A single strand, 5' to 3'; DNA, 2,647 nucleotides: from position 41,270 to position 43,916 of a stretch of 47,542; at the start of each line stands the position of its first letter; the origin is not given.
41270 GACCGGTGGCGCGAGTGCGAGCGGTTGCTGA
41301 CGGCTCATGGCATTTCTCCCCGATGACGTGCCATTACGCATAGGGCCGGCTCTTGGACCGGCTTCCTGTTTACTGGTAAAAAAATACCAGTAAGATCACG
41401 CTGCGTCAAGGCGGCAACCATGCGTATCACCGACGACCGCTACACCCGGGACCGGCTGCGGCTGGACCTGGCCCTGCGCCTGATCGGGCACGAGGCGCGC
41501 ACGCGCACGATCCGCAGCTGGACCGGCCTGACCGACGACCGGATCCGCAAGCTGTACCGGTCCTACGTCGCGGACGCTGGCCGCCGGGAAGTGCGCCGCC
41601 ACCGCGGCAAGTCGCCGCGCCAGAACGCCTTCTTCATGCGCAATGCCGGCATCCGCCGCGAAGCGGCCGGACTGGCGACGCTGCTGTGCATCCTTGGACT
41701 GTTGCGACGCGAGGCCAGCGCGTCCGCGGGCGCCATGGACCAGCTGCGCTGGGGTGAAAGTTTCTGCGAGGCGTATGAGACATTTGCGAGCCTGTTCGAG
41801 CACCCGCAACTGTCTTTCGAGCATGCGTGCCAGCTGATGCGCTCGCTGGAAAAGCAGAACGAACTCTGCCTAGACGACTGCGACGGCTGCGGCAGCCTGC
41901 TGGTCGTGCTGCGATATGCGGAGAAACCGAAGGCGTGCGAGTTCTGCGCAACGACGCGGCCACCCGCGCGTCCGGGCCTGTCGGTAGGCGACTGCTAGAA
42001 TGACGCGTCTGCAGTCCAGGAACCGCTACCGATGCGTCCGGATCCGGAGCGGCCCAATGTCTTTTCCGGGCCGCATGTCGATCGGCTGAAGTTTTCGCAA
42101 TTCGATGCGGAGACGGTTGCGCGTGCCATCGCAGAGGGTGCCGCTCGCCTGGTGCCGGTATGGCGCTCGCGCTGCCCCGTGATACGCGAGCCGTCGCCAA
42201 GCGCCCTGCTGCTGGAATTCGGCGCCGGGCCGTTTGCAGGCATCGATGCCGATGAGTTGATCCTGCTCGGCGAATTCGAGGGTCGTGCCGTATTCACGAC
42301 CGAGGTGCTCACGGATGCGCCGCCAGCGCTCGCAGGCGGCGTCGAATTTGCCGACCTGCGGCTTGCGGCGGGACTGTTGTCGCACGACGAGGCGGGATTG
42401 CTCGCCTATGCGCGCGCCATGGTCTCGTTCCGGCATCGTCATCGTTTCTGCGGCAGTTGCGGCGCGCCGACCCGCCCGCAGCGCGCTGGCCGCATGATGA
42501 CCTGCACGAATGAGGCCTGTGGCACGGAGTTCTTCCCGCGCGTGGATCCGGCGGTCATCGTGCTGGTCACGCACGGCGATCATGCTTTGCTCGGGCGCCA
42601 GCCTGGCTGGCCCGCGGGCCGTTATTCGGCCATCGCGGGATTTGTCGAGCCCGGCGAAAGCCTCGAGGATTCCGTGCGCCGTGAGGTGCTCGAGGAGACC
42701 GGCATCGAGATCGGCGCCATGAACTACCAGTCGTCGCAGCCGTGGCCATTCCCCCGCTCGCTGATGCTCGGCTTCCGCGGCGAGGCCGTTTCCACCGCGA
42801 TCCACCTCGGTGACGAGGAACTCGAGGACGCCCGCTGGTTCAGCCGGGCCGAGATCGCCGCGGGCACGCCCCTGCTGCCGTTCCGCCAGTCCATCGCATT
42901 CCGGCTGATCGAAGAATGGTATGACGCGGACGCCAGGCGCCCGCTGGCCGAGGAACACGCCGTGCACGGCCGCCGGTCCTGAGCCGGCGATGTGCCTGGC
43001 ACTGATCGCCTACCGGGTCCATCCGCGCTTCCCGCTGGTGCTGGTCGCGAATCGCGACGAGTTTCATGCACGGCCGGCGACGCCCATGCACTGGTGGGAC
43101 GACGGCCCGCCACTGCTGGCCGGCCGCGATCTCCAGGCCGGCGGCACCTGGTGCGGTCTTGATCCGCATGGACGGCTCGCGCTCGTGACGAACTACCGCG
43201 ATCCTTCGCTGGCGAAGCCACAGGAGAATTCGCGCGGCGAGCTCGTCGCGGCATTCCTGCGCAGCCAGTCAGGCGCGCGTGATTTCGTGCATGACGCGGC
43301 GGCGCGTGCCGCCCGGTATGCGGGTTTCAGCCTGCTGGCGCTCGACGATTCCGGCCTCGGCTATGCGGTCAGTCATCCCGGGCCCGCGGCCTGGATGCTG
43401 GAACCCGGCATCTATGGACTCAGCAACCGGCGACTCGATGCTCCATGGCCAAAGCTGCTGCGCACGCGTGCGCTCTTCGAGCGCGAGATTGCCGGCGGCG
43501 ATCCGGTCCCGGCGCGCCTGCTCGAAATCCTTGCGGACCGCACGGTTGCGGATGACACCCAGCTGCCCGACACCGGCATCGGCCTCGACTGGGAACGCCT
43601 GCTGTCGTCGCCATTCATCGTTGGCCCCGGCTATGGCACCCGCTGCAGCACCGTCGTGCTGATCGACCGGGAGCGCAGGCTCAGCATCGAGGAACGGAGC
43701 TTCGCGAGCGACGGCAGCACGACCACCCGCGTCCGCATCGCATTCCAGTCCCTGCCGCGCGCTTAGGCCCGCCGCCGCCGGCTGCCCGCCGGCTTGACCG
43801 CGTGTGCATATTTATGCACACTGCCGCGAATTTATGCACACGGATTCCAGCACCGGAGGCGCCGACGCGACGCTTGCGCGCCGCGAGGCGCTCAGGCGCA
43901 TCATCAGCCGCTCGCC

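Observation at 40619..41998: Divergent FlhC-like / tandem-FlhD-like regulator pair in a non-flagellar, non-ICE context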

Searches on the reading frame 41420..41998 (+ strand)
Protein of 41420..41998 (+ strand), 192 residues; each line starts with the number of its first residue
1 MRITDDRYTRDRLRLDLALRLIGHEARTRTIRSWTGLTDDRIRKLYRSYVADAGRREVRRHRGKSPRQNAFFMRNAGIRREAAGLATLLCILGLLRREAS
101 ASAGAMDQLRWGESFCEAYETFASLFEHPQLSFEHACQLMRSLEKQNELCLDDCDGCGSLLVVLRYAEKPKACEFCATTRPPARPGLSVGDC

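Call 3: search_protein_families(library=pfam, proteins=[window:41420-41998:+], max_evalue=1)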
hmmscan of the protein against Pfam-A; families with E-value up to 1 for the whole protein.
window:41420-41998:+ (192 aa): 3 families
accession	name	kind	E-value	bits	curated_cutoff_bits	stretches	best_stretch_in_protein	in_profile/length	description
PF05280.16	FlhC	-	7.1e-05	23.1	27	1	124-186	108-167/173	Flagellar transcriptional activator (FlhC)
PF05719.16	GPP34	-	0.028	14.9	29.1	1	3-62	53-111/201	Golgi phosphoprotein 3 (GPP34)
PF21261.3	RRP40_N_mamm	-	0.034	14.9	27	1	69-112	31-72/75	Mammalian exosome complex component RRP40, N-terminal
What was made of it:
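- Checked: Pfam FlhC scores E 7e-5, below the curated cut-off, on the C-terminal part only (call 3).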

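Call 4: search_protein_families(library=ncbifam, proteins=[window:41420-41998:+], max_evalue=1)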
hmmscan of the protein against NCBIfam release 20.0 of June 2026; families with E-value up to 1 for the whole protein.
window:41420-41998:+ (192 aa): 1 family
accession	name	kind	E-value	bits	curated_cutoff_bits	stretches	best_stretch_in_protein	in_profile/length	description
NF009365.1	PRK12722.1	equivalog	4.8e-05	23.2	216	2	126-185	107-163/170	flagellar transcriptional regulator FlhC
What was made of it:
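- On FlhC (Pfam PF05280 / NCBIfam NF009365): The NCBIfam equivalog gives 23.2 against 216 (calls 3 and 4).
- Closest known: FlhD4C2, flagellar master regulator of Enterobacterales and Burkholderiales. Different: Sequence scores are below the curated FlhC and FlhD family cut-offs (calls 3 and 4).
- The FlhC-like protein scores below the Pfam and NCBIfam FlhC cut-offs (calls 3 and 4).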

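Call 5: find_homologous_proteins(query=window:41420-41998:+)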
Query window:41420-41998:+ (192 aa): 3319 proteins with E <= 0.001 among 4256 candidates; the best 120 are listed.
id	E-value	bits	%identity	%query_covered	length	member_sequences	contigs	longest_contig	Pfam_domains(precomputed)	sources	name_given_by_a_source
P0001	3.2e-118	411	95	100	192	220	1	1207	-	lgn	-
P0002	2.5e-116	404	92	100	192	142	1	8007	-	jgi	jgi:hypothetical protein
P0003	1.0e-112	393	89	100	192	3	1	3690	-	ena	-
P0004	2.7e-112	391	89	100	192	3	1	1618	-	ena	-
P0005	9.3e-111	386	87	100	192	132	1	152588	-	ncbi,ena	-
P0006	6.8e-109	380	88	100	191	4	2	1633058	-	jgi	jgi:hypothetical protein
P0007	1.6e-107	376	85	100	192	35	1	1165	-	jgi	-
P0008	1.7e-107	376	86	100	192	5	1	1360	-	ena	-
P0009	1.7e-107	376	85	100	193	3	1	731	-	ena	-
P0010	1.8e-107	376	85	100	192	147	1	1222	-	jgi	jgi:hypothetical protein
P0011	3.1e-107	375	84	100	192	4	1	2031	-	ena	-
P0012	5.0e-105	368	84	100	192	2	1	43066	-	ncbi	ncbi:MAG: hypothetical protein ACT4UQ_07575 [Gammaproteobacteria bacterium]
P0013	8.6e-105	367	85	100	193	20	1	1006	-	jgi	-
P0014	1.4e-103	363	82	100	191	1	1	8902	-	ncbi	-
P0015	2.7e-103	362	82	100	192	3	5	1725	-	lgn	-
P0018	3.4e-101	355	81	100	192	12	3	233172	PF05280.17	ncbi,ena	-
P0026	5.2e-92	325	80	94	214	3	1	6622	PF05280.17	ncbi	-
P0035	1.9e-82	294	73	100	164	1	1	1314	PF05280.17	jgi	jgi:hypothetical protein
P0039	1.4e-73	265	66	94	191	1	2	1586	PF05280.17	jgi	jgi:hypothetical protein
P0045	2.5e-72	261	65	97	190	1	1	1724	PF05280.17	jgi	jgi:hypothetical protein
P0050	1.2e-71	259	66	97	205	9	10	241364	-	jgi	jgi:hypothetical protein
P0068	4.2e-70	254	65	92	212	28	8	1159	PF05280.17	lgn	-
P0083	1.3e-67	246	60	99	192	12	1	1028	PF05280.17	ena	-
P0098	1.5e-64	236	60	96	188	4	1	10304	PF05280.17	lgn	-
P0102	9.2e-62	227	60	93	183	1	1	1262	PF05280.17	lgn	-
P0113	1.2e-57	213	58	96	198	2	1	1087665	-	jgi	jgi:hypothetical protein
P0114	1.5e-57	213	59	92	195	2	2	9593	PF05280.17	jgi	jgi:hypothetical protein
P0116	4.0e-57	211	54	100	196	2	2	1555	PF05280.17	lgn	-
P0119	2.2e-56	209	59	92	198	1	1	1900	PF05280.17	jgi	jgi:hypothetical protein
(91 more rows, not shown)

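Call 12: search_solved_structures(query=A2, max_evalue=10, show_alignments=2)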
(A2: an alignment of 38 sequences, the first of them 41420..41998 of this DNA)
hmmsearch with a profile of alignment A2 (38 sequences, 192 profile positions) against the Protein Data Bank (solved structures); distinct sequences matched with E-value up to 10: 5.
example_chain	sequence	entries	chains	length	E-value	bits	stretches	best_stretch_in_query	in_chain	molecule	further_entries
8j56_C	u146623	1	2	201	2.3e-06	30.9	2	126-185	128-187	Flagellar transcriptional regulator FlhC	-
2avu_E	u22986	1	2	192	0.0048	20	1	15-185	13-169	Flagellar transcriptional activator flhC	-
3zq6_A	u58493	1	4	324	0.78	12.8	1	75-188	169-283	PUTATIVE ARSENICAL PUMP-DRIVING ATPASE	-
1rgo_A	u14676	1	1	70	1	12.4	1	110-158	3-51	Butyrate response factor 2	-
6zj3_Sc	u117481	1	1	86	1.1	12.3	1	134-182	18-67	Ribosomal protein eS27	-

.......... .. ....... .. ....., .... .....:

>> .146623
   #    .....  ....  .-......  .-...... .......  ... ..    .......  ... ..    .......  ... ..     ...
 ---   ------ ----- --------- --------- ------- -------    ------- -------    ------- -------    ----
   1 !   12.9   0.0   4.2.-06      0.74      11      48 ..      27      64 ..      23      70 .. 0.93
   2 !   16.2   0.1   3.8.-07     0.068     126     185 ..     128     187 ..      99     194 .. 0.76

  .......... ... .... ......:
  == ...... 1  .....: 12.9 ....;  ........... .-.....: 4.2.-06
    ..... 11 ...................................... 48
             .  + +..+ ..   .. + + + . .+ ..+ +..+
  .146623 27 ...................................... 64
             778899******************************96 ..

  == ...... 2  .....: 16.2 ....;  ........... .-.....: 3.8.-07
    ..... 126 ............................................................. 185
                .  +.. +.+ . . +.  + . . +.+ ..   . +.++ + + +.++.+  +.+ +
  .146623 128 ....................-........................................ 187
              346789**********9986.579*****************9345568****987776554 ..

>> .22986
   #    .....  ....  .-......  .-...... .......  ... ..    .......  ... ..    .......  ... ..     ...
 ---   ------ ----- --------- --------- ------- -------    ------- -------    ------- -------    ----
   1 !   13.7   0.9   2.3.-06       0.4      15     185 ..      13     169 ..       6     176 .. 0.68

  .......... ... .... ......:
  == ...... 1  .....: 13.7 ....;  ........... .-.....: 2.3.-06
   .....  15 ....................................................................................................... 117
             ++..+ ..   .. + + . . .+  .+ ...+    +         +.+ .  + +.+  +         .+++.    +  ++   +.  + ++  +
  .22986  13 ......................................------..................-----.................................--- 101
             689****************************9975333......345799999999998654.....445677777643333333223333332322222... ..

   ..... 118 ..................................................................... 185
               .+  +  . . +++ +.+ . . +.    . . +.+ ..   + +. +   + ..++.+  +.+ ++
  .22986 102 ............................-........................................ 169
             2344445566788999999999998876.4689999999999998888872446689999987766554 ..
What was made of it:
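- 41420..41998 (+): FlhC-like regulator gene (192 aa). The family profile hits PDB FlhC sequences (call 12).
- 41879..41947 (+): Cys4 zinc knuckle C154-x2-C157-x15-C173-x2-C176 of the FlhC-like protein. They align to the FlhC CxxC...CxxC region in 8j56_C and 2avu_E (call 12).
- Checked: The family profile hits FlhC of PDB 8j56 at 2.3e-6, and 2avu_E over residues 15-185 at 0.0048 (call 12).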

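Call 14: search_protein_families(library=pfam, alignment_id=A2, max_evalue=0.01)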
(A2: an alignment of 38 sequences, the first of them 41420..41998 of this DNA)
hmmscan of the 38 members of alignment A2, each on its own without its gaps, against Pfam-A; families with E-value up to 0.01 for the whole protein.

A. member 1, window:41420-41998:+ (192 aa): 1 family
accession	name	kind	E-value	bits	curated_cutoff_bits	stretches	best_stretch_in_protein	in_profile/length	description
PF05280.16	FlhC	-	7.1e-05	23.1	27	0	124-186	108-167/173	Flagellar transcriptional activator (FlhC)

B. families by the number of members that match (of 38 scanned): 2 families
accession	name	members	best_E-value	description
PF05280.16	FlhC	32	1.3e-06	Flagellar transcriptional activator (FlhC)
PF05719.16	GPP34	6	0.0029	Golgi phosphoprotein 3 (GPP34)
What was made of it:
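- On BisDC: Neither window protein has a ParB or DUF2857 hit (calls 3 and 14).
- Closest known: BisDC of ICEclc. Different: The FlhC-like protein and its homologues hit PF05280, not DUF2857 (call 14).
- Checked: 32 of 38 homologues hit PF05280 (call 14).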

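Call 20: find_encoding_contigs(protein=P0113, flank=8000, max_places=2)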
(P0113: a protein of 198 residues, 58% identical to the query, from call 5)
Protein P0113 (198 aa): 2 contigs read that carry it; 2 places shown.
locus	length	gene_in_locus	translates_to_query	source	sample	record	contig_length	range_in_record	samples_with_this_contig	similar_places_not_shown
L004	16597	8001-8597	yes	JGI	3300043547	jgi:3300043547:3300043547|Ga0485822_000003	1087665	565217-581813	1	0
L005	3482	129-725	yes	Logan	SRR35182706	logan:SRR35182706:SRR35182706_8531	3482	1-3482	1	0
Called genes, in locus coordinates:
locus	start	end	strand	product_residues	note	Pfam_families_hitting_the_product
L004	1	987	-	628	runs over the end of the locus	PF05960:DUF885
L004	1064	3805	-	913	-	PF08448:PAS_4, PF13426:PAS_9 (faint), PF08447:PAS_3, PF00989:PAS (weak), PF08448:PAS_4 (weak), PF00512:HisKA, PF02518:HATPase_c, PF00072:Response_reg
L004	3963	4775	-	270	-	PF01061:ABC2_membrane, PF12698:ABC2_membrane_3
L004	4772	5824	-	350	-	PF00005:ABC_tran, PF13304:AAA_21 (weak)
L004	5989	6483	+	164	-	-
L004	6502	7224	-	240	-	-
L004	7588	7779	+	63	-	-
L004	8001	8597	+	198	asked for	-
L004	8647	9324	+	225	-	PF03692:CxxCxxCC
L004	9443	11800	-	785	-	PF07715:Plug, PF00593:TonB_dep_Rec_b-barrel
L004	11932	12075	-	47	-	-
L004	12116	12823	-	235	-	PF04542:Sigma70_r2, PF08281:Sigma70_r4_2, PF04545:Sigma70_r4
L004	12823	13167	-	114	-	PF00127:Copper-bind (faint)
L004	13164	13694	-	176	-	PF03713:DUF305 (faint), PF13628:DUF4142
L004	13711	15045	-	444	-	-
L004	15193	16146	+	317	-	PF09296:NUDIX-like, PF09297:Zn_ribbon_NUD, PF00293:NUDIX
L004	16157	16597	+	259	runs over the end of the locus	PF01925:TauE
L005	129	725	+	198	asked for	-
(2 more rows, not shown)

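Call 21: find_encoding_contigs(protein=P0050, flank=8000, max_places=2)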
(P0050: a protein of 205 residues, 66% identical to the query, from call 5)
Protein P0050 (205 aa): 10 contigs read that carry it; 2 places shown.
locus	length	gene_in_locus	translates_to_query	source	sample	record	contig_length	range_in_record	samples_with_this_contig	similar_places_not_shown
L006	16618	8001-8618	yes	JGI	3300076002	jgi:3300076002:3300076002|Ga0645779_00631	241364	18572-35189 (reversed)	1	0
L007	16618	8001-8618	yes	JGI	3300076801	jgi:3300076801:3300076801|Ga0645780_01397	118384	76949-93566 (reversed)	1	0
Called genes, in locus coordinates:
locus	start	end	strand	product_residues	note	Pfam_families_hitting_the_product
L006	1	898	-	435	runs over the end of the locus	PF00072:Response_reg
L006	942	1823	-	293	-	PF19795:DUF6279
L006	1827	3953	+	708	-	-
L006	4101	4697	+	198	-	PF07027:DUF1318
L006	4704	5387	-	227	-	PF02586:SRAP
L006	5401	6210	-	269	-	PF01061:ABC2_membrane, PF12698:ABC2_membrane_3 (weak)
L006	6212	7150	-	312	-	PF00005:ABC_tran, PF13304:AAA_21 (weak)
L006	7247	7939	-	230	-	-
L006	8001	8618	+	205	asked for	-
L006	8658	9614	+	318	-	PF09296:NUDIX-like, PF09297:Zn_ribbon_NUD, PF00293:NUDIX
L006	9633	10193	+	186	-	PF13548:DUF4126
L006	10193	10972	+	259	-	PF05742:TANGO2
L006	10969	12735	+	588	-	PF07244:POTRA (faint), PF17243:POTRA_TamA_1, PF01103:Omp85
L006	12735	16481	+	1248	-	PF27051:TamB_N, PF04357:TamB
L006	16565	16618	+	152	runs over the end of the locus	PF01316:Arg_repressor, PF02863:Arg_repressor_C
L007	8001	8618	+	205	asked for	-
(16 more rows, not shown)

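Call 24: predict_structure(alignment_id=A2)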
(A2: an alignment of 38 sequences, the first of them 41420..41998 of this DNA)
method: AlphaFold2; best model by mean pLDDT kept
length: 192 residues; sequences in the alignment: 38
mean_pLDDT: 85.0   pTM: 0.80
mean pLDDT of the five models: 85.0, 84.2, 83.4, 81.9, 78.2
residues with pLDDT >= 90: 109; 70-90: 58; 50-70: 14; < 50: 11
segments of 3 or more residues with pLDDT < 50: 184-192
pLDDT, mean of each block of 10 residues (from residue 1): 72 95 94 94 92 79 80 91 95 74 79 96 94 94 88 91 88 83 46 36
secondary structure, 60 per line:
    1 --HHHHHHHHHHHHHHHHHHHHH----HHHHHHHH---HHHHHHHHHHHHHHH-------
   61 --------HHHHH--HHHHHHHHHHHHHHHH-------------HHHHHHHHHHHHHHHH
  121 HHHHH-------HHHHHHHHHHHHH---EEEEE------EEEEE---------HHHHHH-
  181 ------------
elements in order: H3-23 H28-35 H39-53 H69-73 H76-91 H105-125 H133-145 E149-153 E160-164 H174-179

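Call 32: fold_search(model_id=the predicted structure, library=pdb)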
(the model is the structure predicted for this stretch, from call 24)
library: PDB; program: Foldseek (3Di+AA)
matches with E <= 10: 99; with E <= 0.001: 3
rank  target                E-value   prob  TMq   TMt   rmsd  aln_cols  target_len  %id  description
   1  8j56_C                2.1e-06  1.00  0.64  0.75   4.2       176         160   24  Crystal structure of the FlhDC complex from Cupriavidus necator (released 2024-02-28)
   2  8j56_F                4.6e-06  1.00  0.65  0.78   4.0       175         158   23  Crystal structure of the FlhDC complex from Cupriavidus necator (released 2024-02-28)
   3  2avu_E                1.4e-05  1.00  0.64  0.77   4.0       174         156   21  Structure of the Escherichia coli FlhDC complex, a prokaryotic heteromeric regulator of transcription (released 2005-12-13)
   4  7d58_P                8.6e-01  0.15  0.21  0.28  13.9       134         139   11  cryo-EM structure of human RNA polymerase III in elongating state (released 2021-02-17)
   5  7nyw_D                8.6e-01  0.11  0.17  0.24  12.4        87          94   13  Cryo-EM structure of the MukBEF-MatP-DNA head module (released 2021-07-07)
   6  4hri_A                1.8e+00  0.05  0.18  0.14  21.9       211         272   12  Crystal structure of HetR in complex with a 21-bp palindromic DNA at the upstream of the hetP promoter from Anabaena (released 2013-04-17)
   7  1cnt_4                2.4e+00  0.05  0.15  0.21  16.0       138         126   19  CILIARY NEUROTROPHIC FACTOR (released 1997-03-26)
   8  5aim_B                2.5e+00  0.10  0.20  0.33  11.8       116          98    9  Crystal structure of T138 central eWH domain (released 2015-06-24)
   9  4yp1_A                2.7e+00  0.10  0.14  0.15  10.4        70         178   18  Misting with CDA (released 2015-10-07)
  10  8wqv_O                2.7e+00  0.02  0.11  0.13  16.6       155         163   10  Fe-O nanocluster of form-VIII in the 4-fold channel of Ureaplasma diversum ferritin (released 2024-06-12)
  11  1gm0_MODEL_1_A        2.8e+00  0.14  0.25  0.32   8.5        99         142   10  A Form of the Pheromone-Binding Protein from Bombyx mori (released 2001-11-30)
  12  8fhc_B                3.0e+00  0.02  0.14  0.13  17.1       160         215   11  Protein 41 with aldehyde deformylating oxidase activity from Gamma proteobacterium (released 2023-12-20)
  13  8wqv_C                3.7e+00  0.01  0.11  0.13  16.8       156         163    8  Fe-O nanocluster of form-VIII in the 4-fold channel of Ureaplasma diversum ferritin (released 2024-06-12)
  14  8wqv_U                3.7e+00  0.01  0.11  0.13  16.8       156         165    8  Fe-O nanocluster of form-VIII in the 4-fold channel of Ureaplasma diversum ferritin (released 2024-06-12)
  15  5mxa_B                4.1e+00  0.04  0.17  0.21  12.0        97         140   14  Structure of unbound Interleukin-23 (released 2017-12-20)
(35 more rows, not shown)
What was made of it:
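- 41420..41998 (+): Foldseek matches FlhC chains 8j56_C, 8j56_F and 2avu_E at E 2e-6 to 1e-5, TM 0.64-0.78 (call 32).
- On FlhC (Pfam PF05280 / NCBIfam NF009365): The AlphaFold model (pLDDT 85) matches 8j56_C, 8j56_F and 2avu_E with probability 1.00, TM 0.64-0.78 and E 2e-6 to 1e-5 (calls 24 and 32).
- Closest known: FlhD4C2, flagellar master regulator of Enterobacterales and Burkholderiales. Same: The C subunit has the same fold and Cys4 zinc site (calls 12 and 32).
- Checked: The AlphaFold model (pLDDT 85) matches FlhC chains with probability 1.00 and TM 0.64-0.78 (calls 24 and 32).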

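Call 51: find_related_loci(query=A2, collection=genome_contigs, flank=10000)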
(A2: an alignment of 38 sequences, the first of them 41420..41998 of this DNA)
Query A2 (192 aa) in genome_contigs; peptide patterns used: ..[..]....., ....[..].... (x = any residue, [..] = any of these).
599 stretches matched a pattern (row limit reached: there are more); 590 encode a relative of the query (tblastn E <= 1e-3); the best 80 are kept; 80 distinct loci.
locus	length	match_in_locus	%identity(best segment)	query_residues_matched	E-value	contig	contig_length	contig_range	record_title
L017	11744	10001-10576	94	1-192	1e-112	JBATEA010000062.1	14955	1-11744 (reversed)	MAG: Steroidobacteraceae bacterium isolate MFD10090_ilm_asm_bin24 k127_44824, whole genome shotgun sequence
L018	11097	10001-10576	93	1-192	9e-112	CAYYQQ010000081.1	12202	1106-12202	MAG TPA_asm: uncultured Steroidobacteraceae bacterium isolate SRP119689_co1_174 genome assembly, contig: NODE_7771_lengt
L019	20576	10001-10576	92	1-192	7e-111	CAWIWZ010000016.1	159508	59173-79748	MAG: uncultured Gammaproteobacteria bacterium isolate MFD04850.bin.2.245 genome assembly, contig: contig_96281, whole ge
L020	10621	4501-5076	93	1-192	5e-111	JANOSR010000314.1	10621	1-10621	MAG: Steroidobacteraceae bacterium isolate VAR_39_metabat_65 VAR_39_k141_3763303, whole genome shotgun sequence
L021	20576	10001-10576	91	1-192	2e-110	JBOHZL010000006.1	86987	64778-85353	MAG: Steroidobacteraceae bacterium isolate SD8048_metabat2.bin.8 NODE_28_length_86987_cov_1.880463, whole genome shotgun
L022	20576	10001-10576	91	1-192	6e-110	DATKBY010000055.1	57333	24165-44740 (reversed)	MAG TPA_asm: Steroidobacteraceae bacterium isolate SMAG_U14432 k141_57433, whole genome shotgun sequence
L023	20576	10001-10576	91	1-192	5e-109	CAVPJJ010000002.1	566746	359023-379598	MAG: uncultured Gammaproteobacteria bacterium isolate MFD09964.bin.2.35 genome assembly, contig: contig_30245, whole gen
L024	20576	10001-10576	91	1-192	4e-109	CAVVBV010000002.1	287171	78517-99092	MAG: uncultured Gammaproteobacteria bacterium isolate MFD02809.bin.1.112 genome assembly, contig: contig_128719, whole g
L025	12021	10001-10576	92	1-192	2e-109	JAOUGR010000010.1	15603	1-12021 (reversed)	MAG: Gammaproteobacteria bacterium isolate 4_1_May_SF_Bin34 4_1_May_SF_Bin34_scaffold_1467_c1, whole genome shotgun sequ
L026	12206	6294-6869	90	1-192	6e-109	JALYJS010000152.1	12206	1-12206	MAG: Pseudomonadota bacterium isolate CAM bin10 SD1481-83_k127_168627, whole genome shotgun sequence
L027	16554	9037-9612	91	1-192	3e-109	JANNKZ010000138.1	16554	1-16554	MAG: Gammaproteobacteria bacterium isolate SOY_38_metabat_265 SOY_38_k141_3134800, whole genome shotgun sequence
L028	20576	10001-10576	91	1-192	3e-109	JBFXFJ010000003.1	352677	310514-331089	MAG: Steroidobacteraceae bacterium isolate CA_2019_TPIn_137 NODE_76_length_352677_cov_31.853499_TPIn, whole genome shotg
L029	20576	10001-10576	91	1-192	1e-108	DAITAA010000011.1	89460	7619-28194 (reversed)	MAG TPA_asm: Steroidobacteraceae bacterium isolate CTOTU26092 NODE_42_length_89460_cov_12.091069, whole genome shotgun s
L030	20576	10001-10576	91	1-192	2e-108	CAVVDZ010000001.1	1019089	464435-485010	MAG: uncultured Gammaproteobacteria bacterium isolate MFD02242.bin.2.265 genome assembly, contig: contig_10213, whole ge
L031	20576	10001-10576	90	1-192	2e-108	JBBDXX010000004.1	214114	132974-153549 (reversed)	MAG: Steroidobacteraceae bacterium isolate LejiaD_66_173 Lejia_D_110_length_214114_cov_108, whole genome shotgun sequenc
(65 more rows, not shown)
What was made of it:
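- Tried and rejected: I scanned with the FlhC-like alignment instead (call 51).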

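Call 65: search_protein_families(library=pfam, proteins=[L004:6502-7224:-, L004:5989-6483:+, L004:7588-7779:+], max_evalue=0.1)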
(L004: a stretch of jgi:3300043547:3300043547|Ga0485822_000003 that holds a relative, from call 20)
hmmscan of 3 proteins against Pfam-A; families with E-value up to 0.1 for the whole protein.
L004:6502-7224:- (240 aa): 0 families

L004:5989-6483:+ (164 aa): 0 families

L004:7588-7779:+ (63 aa): 0 families

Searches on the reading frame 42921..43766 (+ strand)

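Call 80: search_protein_families(library=pfam, proteins=[window:42921-43766:+], max_evalue=0.00001)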
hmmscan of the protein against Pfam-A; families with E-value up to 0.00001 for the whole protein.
window:42921-43766:+ (281 aa): 1 family
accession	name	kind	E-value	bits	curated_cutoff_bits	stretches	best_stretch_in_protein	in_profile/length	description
PF05742.17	TANGO2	-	3.5e-64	217.9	22.6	1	24-262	1-256/257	Transport and Golgi organisation 2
